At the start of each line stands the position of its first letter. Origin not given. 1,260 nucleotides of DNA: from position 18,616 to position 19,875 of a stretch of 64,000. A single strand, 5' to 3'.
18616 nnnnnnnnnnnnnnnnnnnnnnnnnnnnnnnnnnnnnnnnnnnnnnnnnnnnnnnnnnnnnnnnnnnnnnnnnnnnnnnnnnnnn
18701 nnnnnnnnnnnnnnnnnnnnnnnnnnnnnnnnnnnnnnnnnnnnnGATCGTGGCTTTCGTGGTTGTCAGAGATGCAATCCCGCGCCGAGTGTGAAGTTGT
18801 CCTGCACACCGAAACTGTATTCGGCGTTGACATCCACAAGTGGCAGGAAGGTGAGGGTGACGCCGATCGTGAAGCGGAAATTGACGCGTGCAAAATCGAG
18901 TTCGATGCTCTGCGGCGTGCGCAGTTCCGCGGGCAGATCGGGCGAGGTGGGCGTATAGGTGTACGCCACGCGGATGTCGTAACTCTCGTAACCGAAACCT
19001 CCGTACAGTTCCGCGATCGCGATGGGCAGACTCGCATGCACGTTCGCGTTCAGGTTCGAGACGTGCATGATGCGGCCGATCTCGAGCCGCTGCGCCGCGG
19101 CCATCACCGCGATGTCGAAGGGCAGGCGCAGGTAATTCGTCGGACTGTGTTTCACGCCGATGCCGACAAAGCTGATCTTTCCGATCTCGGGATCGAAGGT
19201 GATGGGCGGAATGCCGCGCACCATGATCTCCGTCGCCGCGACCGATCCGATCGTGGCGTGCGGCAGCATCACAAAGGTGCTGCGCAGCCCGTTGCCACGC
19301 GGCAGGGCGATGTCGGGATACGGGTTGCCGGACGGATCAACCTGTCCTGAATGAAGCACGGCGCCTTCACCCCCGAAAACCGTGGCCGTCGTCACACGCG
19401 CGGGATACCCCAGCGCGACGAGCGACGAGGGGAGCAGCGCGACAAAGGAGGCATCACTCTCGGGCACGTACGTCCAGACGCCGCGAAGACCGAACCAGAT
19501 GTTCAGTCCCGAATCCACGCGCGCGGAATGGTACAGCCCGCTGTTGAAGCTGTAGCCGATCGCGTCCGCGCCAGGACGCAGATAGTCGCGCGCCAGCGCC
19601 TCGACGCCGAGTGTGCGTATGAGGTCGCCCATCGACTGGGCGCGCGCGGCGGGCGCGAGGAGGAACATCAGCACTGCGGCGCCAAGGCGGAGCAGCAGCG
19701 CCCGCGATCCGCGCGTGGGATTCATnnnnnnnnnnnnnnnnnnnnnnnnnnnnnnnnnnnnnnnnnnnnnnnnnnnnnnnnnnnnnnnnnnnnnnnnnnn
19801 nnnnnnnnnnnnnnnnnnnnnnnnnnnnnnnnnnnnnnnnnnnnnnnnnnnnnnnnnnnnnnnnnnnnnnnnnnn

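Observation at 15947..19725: PorX-like receiver-PglZ regulator in an operon-like array with two paralogous unclassified outer-membrane proteins and the t6A genes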

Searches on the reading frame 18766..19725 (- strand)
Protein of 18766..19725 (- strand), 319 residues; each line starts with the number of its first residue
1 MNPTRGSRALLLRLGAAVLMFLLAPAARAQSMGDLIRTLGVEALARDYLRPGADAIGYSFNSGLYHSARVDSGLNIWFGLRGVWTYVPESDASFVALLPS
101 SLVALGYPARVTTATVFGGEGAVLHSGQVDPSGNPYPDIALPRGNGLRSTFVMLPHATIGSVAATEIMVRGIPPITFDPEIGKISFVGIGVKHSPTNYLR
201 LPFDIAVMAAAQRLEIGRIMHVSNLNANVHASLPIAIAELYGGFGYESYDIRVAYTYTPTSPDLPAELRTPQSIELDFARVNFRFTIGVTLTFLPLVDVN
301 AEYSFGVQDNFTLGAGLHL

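Call 3: search_protein_families(library=pfam, proteins=[window:18766-19725:-], max_evalue=0.1)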
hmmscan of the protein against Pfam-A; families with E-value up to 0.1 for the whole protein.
window:18766-19725:- (319 aa): 2 families
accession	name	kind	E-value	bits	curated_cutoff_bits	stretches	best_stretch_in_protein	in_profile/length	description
PF20230.4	DUF6588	-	2.9e-41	142.1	27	1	17-318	10-318/319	Family of unknown function (DUF6588)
PF13505.12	OMP_b-brl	-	0.062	13.9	28.7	0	225-304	87-151/175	Outer membrane protein beta-barrel domain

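Call 4: search_protein_families(library=ncbifam, proteins=[window:18766-19725:-], max_evalue=0.1)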
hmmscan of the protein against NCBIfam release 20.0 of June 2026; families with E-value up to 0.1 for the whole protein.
window:18766-19725:- (319 aa): 0 families

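Call 5: find_homologous_proteins(query=window:18766-19725:-)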
Query window:18766-19725:- (319 aa): 41 proteins with E <= 0.001 among 8000 candidates.
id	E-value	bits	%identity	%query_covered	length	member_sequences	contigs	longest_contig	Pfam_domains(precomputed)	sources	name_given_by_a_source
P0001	1.7e-205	700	99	100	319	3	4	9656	PF20230.5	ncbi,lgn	-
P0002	1.3e-144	500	68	99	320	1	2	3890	PF20230.5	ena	-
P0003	3.6e-133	462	68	91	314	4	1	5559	PF20230.5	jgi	jgi:hypothetical protein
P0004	2.0e-130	453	65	95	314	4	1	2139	PF20230.5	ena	-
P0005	8.3e-129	448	65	92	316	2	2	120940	PF20230.5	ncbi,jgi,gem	-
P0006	5.3e-119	416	59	95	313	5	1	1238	PF20230.5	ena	-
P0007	5.7e-118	412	61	92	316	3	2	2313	PF20230.5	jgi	-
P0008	1.6e-116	408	58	97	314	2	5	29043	PF20230.5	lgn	-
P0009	4.6e-116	406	59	95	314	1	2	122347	PF20230.5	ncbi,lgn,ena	-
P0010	5.8e-116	406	58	95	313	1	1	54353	PF20230.5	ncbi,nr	ncbi:MAG: hypothetical protein QHI48_03380 [Bacteroidota bacterium]|nr:hypothetical protein [Bactero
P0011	3.0e-115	403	58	97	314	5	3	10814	PF20230.5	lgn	-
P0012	2.0e-112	394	56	98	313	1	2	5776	PF20230.5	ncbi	-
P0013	2.1e-112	394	58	98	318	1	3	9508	PF20230.5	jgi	jgi:hypothetical protein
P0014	5.4e-112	393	56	99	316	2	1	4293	PF20230.5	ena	-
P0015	2.7e-107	377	56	98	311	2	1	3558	PF20230.5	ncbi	-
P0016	1.2e-106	375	55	91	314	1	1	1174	PF20230.5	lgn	-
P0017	2.8e-102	361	55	99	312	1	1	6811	PF20230.5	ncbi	-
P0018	4.9e-101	357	53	97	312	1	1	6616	PF20230.5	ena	-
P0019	8.2e-100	353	54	97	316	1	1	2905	PF20230.5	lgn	-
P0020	8.5e-99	349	51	94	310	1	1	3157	PF20230.5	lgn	-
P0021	1.6e-97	345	54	91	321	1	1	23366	PF20230.5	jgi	jgi:uncharacterized protein DUF6588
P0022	5.1e-95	337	50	94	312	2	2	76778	PF20230.5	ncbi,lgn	-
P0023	6.6e-91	323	50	96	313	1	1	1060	PF20230.5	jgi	jgi:hypothetical protein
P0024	2.5e-89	318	51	87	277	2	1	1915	PF20230.5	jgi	jgi:hypothetical protein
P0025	3.5e-88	314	47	96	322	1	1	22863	PF20230.5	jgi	jgi:hypothetical protein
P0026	1.0e-86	310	50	92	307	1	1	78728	PF20230.5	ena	-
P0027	1.2e-85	306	47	99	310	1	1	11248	PF20230.5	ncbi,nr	ncbi:MAG: DUF6588 family protein [Bacteroidota bacterium]|nr:DUF6588 family protein [Bacteroidota ba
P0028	4.6e-85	304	49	92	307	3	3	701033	PF20230.5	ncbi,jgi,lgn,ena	-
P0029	4.6e-85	304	49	92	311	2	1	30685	PF20230.5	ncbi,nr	ncbi:MAG: hypothetical protein JXA28_10350 [Bacteroidetes bacterium]|nr:hypothetical protein [Bacter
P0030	1.8e-83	299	50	95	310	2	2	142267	PF20230.5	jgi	jgi:hypothetical protein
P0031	3.9e-80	288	46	93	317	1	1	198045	PF20230.5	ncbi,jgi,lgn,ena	-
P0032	7.8e-80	287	48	100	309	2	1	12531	PF20230.5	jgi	jgi:hypothetical protein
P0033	9.6e-80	287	45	96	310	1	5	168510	PF20230.5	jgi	jgi:hypothetical protein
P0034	1.3e-79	286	48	100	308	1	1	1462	PF20230.5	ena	-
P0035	2.3e-78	282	48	99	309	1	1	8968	PF20230.5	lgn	-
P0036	3.7e-77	278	48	93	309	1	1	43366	PF20230.5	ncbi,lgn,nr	ncbi:MAG: hypothetical protein KFF77_07395 [Bacteroidetes bacterium]|nr:hypothetical protein [Bacter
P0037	4.9e-76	275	47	100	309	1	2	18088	PF20230.5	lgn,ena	-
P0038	5.0e-67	245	45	92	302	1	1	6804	PF20230.5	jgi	jgi:hypothetical protein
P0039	2.7e-18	85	29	94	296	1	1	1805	PF20230.5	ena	-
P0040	2.0e-10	59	25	91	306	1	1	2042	PF20230.5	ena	-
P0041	7.5e-10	57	28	93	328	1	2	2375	PF20230.5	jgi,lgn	-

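Call 7: find_encoding_contigs(protein=P0028, flank=8000, max_places=2)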
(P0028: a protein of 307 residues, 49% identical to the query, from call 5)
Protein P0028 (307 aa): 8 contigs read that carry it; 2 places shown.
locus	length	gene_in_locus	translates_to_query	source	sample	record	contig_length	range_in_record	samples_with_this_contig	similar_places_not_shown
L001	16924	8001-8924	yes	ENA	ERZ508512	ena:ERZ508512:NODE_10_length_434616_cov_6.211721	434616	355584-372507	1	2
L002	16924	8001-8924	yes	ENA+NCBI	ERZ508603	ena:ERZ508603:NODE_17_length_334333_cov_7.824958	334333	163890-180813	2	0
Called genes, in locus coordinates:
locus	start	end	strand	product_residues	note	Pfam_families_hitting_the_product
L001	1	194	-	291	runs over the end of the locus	PF02749:QRPTase_N, PF01729:QRPTase_C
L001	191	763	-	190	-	PF25087:GMPPB_C (faint), PF25084:LbH_EIF2B, PF00132:Hexapep (weak)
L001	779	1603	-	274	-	PF11306:DUF3108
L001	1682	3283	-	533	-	PF22694:CtpB_N-like, PF00595:PDZ, PF13180:PDZ_2, PF17820:PDZ_6, PF03572:Peptidase_S41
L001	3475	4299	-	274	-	PF03781:FGE-sulfatase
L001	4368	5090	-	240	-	PF00535:Glycos_transf_2, PF10111:Glyco_tranf_2_2 (weak), PF13641:Glyco_tranf_2_3 (weak)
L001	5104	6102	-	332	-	PF10043:DUF2279 (weak)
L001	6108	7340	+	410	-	PF21016:RlmN_N, PF04055:Radical_SAM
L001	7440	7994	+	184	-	PF00406:ADK, PF13207:AAA_17, PF13238:AAA_18 (weak), PF13671:AAA_33 (weak)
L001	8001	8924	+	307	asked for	PF20230:DUF6588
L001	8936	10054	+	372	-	PF20230:DUF6588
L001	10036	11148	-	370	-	PF01595:CNNM, PF00571:CBS (weak)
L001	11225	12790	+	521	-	PF00072:Response_reg, PF08665:PglZ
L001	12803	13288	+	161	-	PF02367:TsaE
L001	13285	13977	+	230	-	PF00814:TsaD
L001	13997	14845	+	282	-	PF17848:Zn_ribbon_ACC (weak), PF01039:Carboxyl_trans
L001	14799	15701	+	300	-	PF02569:Pantoate_ligase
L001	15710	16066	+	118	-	PF02261:Asp_decarbox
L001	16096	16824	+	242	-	PF00483:NTP_transferase, PF01128:IspD (weak), PF02348:CTP_transf_3 (weak), PF12804:NTP_transf_3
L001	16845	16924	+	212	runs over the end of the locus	PF01300:Sua5_yciO_yrdC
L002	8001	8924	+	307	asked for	PF20230:DUF6588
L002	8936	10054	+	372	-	PF20230:DUF6588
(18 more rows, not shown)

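Call 8: find_encoding_contigs(protein=P0005, flank=8000, max_places=2)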
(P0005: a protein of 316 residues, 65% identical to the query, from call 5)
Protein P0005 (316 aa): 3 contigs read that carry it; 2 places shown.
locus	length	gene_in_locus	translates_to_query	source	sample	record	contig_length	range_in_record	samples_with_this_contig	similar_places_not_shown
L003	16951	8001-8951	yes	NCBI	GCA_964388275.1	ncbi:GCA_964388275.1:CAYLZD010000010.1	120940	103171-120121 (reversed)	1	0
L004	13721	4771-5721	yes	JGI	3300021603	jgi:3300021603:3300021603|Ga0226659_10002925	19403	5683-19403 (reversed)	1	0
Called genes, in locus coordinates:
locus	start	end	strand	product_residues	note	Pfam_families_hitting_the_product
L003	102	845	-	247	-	PF00005:ABC_tran, PF13304:AAA_21 (faint)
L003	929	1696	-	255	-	PF01026:TatD_DNase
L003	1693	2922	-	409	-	PF01875:Memo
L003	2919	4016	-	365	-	PF00005:ABC_tran, PF08352:oligo_HPY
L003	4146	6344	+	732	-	PF01590:GAF, PF13185:GAF_2, PF13492:GAF_3 (weak), PF07228:SpoIIE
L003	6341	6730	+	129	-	PF01740:STAS, PF13466:STAS_2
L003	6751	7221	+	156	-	PF13581:HATPase_c_2, PF02518:HATPase_c (weak)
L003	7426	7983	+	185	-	PF00406:ADK, PF13207:AAA_17, PF13238:AAA_18 (weak), PF13671:AAA_33 (weak)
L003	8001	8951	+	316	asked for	PF20230:DUF6588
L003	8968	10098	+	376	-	PF20230:DUF6588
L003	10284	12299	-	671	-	PF18962:Por_Secre_tail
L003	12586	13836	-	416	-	PF05036:SPOR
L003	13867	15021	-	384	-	PF00515:TPR_1 (faint), PF07719:TPR_2 (faint)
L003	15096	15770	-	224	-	PF00834:Ribul_P_3_epim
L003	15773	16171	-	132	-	-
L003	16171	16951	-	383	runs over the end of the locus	PF01075:Glyco_transf_9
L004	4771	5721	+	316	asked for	PF20230:DUF6588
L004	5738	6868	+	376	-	PF20230:DUF6588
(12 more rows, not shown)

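Call 9: find_encoding_contigs(protein=P0031, flank=8000, max_places=2)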
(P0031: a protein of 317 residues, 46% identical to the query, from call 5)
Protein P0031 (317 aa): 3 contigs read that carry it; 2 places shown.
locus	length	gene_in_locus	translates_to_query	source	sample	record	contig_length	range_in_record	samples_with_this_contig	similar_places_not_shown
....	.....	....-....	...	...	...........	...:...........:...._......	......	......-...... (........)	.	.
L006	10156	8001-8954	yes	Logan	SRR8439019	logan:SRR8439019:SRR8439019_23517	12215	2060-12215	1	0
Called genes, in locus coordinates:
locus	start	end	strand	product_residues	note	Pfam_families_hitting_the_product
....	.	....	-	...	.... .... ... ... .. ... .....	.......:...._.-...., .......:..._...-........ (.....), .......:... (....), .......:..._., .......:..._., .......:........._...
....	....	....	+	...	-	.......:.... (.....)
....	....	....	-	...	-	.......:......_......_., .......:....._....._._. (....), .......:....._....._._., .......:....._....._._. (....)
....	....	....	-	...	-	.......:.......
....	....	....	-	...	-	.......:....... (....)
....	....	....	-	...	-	-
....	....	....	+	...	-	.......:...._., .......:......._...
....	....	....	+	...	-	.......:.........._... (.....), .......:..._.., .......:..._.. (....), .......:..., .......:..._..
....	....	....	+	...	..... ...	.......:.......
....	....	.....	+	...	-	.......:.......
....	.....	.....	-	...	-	-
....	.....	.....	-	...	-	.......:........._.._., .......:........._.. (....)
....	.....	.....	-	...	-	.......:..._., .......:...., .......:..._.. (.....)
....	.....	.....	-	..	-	-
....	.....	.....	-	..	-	-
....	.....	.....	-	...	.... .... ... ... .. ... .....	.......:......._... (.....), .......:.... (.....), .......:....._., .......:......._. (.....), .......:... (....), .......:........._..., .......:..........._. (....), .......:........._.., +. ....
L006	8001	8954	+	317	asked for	PF20230:DUF6588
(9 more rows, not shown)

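Call 18: predict_structure(alignment_id=A1)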
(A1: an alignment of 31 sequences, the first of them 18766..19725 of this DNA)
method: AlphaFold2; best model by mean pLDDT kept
length: 319 residues; sequences in the alignment: 31
mean_pLDDT: 88.6   pTM: 0.76
mean pLDDT of the five models: 88.6, 88.3, 86.7, 86.2, 85.1
residues with pLDDT >= 90: 213; 70-90: 83; 50-70: 12; < 50: 11
segments of 3 or more residues with pLDDT < 50: 26-32
pLDDT, mean of each block of 10 residues (from residue 1): 64 86 55 51 85 91 93 94 96 91 90 94 92 89 92 95 95 87 92 94 97 92 97 96 97 85 77 87 96 92 95 96
secondary structure, 60 per line:
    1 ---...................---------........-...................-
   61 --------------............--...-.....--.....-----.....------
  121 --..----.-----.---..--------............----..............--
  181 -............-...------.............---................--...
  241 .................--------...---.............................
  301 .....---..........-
elements in order: H4-22 H32-39 H41-59 E75-86 E93-97 H100-104 E110-114 E149-160 E165-178 E182-193 E204-216 E220-235 E238-257 E272-293 E297-305 E309-318

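Call 22: fold_search(model_id=the predicted structure, library=pdb)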
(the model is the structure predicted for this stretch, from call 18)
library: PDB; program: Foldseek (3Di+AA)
matches with E <= 10: 870; with E <= 0.001: 56
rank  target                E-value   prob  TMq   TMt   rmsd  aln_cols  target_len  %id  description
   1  7xw0_B                1.1e-05  1.00  0.34  0.40  12.3       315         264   11  Crystal structure of pOmpT (released 2023-05-31)
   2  6ehe                  1.3e-05  1.00  0.26  0.27  23.8       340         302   13  OmpTdeltaL8 (loop L8 deletion mutant of OmpT), an outer membrane protein of Vibrio cholerae (released 2018-04-25)
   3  7xw0_A                1.4e-05  1.00  0.36  0.41  10.9       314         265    9  Crystal structure of pOmpT (released 2023-05-31)
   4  2x56                  1.5e-05  1.00  0.35  0.39  11.1       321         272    7  Yersinia Pestis Plasminogen Activator Pla (Native) (released 2010-07-28)
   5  9b8h_A                1.5e-05  1.00  0.25  0.17  16.2       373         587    8  Cryo-EM structure of E. coli cellulose synthase subunit C with cellotetraose (released 2025-02-19)
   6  2x55                  2.2e-05  1.00  0.39  0.44  10.1       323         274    8  Yersinia Pestis Plasminogen Activator Pla (Native) (released 2010-07-28)
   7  9nh1_B                3.0e-05  1.00  0.29  0.33  11.9       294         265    7  In situ cryo-EM structure of porin I of the Legionella Dot/Icm T4SS machine (released 2025-09-17)
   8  9a34_MODEL_1_A        3.7e-05  1.00  0.33  0.34  13.5       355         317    9  Model of E. coli OmpT by in-cell photo-crosslinking MS and deep learning (released 2023-02-24)
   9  9fzc_A                4.8e-05  1.00  0.29  0.48  15.2       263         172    9  Structure of OmpA-short in complex with nanobody Nb01 (released 2024-07-17)
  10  3kvn_A                5.7e-05  1.00  0.37  0.21  15.2       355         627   10  Crystal structure of the full-length autotransporter EstA from Pseudomonas aeruginosa (released 2010-01-26)
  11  3kvn_X                6.0e-05  1.00  0.38  0.21  17.2       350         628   10  Crystal structure of the full-length autotransporter EstA from Pseudomonas aeruginosa (released 2010-01-26)
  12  6tzk                  6.0e-05  1.00  0.26  0.21  15.3       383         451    9  Bacterial cellulose synthase outermembrane channel BcsC with terminal TPR repeat (released 2019-10-23)
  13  6ehf                  7.0e-05  1.00  0.27  0.27  24.1       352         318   10  OmpT (in-vitro folded), an outer membrane protein Vibrio cholerae (trimer form) (released 2018-04-25)
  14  6ehb_B                7.0e-05  0.97  0.19  0.19  25.3       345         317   10  OmpU, an outer membrane protein, of Vibrio cholerae (released 2018-04-25)
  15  9a2m_MODEL_1_A        8.1e-05  1.00  0.27  0.26  17.3       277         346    9  Model of E. coli OmpA by in-cell photo-crosslinking MS and deep learning (released 2023-02-24)
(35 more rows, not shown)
